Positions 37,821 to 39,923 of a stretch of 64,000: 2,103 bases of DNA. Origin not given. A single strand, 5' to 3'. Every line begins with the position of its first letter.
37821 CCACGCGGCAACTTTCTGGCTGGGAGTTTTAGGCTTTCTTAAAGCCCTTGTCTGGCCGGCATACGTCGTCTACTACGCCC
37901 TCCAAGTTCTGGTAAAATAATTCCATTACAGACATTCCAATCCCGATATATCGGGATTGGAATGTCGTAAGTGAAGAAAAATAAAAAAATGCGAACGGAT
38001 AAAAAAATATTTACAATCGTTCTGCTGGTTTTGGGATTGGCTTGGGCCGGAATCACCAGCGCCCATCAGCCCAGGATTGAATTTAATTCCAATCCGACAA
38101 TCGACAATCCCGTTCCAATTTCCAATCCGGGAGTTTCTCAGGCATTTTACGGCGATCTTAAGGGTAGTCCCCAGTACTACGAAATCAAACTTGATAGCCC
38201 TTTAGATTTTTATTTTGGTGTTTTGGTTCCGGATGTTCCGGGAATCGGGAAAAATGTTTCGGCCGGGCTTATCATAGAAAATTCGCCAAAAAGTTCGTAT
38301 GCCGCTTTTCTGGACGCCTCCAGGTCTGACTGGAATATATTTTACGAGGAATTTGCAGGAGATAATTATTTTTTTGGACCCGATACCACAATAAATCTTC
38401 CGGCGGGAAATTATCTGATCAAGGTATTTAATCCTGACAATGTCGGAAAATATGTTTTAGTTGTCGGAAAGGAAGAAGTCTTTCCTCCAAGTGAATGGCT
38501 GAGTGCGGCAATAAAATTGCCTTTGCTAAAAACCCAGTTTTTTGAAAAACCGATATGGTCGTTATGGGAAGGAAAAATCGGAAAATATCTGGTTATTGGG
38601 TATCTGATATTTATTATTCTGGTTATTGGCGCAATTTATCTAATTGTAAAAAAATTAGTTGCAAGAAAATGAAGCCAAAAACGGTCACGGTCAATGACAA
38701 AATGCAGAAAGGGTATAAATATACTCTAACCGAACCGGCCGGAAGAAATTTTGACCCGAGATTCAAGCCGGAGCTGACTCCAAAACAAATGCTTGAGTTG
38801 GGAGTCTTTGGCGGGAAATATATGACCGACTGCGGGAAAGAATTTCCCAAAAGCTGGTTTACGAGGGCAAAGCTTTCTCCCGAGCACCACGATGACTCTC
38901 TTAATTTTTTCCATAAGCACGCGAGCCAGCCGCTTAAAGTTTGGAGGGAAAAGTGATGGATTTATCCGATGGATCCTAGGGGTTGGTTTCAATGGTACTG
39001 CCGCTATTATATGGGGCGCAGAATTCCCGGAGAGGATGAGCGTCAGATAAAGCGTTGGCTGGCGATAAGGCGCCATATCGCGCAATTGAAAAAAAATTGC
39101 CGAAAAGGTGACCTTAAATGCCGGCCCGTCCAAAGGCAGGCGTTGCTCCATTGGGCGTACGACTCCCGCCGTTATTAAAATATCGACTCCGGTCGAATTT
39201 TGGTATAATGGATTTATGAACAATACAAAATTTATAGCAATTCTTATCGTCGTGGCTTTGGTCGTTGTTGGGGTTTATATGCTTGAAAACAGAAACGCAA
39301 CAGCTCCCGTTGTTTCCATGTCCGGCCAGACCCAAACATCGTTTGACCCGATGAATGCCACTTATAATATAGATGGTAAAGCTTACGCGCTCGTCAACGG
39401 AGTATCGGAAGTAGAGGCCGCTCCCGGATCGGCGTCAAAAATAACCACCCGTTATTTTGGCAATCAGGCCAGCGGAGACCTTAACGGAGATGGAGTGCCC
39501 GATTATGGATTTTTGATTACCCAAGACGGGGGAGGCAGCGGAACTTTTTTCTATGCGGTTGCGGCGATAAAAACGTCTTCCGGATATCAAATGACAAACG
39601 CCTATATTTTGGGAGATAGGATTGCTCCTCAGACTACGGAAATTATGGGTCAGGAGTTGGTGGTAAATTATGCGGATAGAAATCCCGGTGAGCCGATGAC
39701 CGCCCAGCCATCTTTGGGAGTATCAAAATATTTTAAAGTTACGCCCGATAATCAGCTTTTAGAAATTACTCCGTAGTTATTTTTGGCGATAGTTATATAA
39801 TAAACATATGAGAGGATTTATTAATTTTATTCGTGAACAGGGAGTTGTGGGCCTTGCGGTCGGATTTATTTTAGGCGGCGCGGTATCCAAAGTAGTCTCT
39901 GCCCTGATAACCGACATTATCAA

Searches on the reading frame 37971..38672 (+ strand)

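Call 3: search_protein_families(library=pfam, proteins=[window:37971-38672:+], max_evalue=0.01)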
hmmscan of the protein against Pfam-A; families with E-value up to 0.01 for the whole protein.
window:37971-38672:+ (233 aa): 0 families

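Call 4: search_protein_families(library=padloc, proteins=[window:37971-38672:+], max_evalue=0.01)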
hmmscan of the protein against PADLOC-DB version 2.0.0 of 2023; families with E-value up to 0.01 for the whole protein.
window:37971-38672:+ (233 aa): 0 families

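Call 5: search_protein_families(library=ncbifam, proteins=[window:37971-38672:+], max_evalue=0.01)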
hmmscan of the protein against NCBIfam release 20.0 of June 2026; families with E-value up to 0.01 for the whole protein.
window:37971-38672:+ (233 aa): 0 families

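Call 51: search_protein_families(library=pfam, proteins=[window:37971-38669:+], max_evalue=10)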
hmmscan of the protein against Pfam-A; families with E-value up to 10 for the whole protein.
window:37971-38669:+ (233 aa): 1 family
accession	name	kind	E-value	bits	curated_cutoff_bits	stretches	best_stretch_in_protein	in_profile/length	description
PF03116.20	NQR2_RnfD_RnfE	-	0.06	13.1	27.7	1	152-230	115-191/296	NQR2, RnfD, RnfE family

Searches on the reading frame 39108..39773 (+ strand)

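Call 51: search_protein_families(library=pfam, proteins=[window:39108-39773:+], max_evalue=10)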
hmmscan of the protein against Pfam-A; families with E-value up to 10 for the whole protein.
window:39108-39773:+ (222 aa): 3 families
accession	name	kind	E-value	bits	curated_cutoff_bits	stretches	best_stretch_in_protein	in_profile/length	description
PF01839.29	FG-GAP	-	0.092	13.1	22.1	1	121-132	6-17/37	FG-GAP repeat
PF05102.17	Holin_BlyA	-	0.13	12.7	27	1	37-58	13-34/61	holin, BlyA family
PF07835.17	COX4_pro_2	-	0.17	12.6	22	1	33-53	21-41/46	Bacterial aa3 type cytochrome c oxidase subunit IV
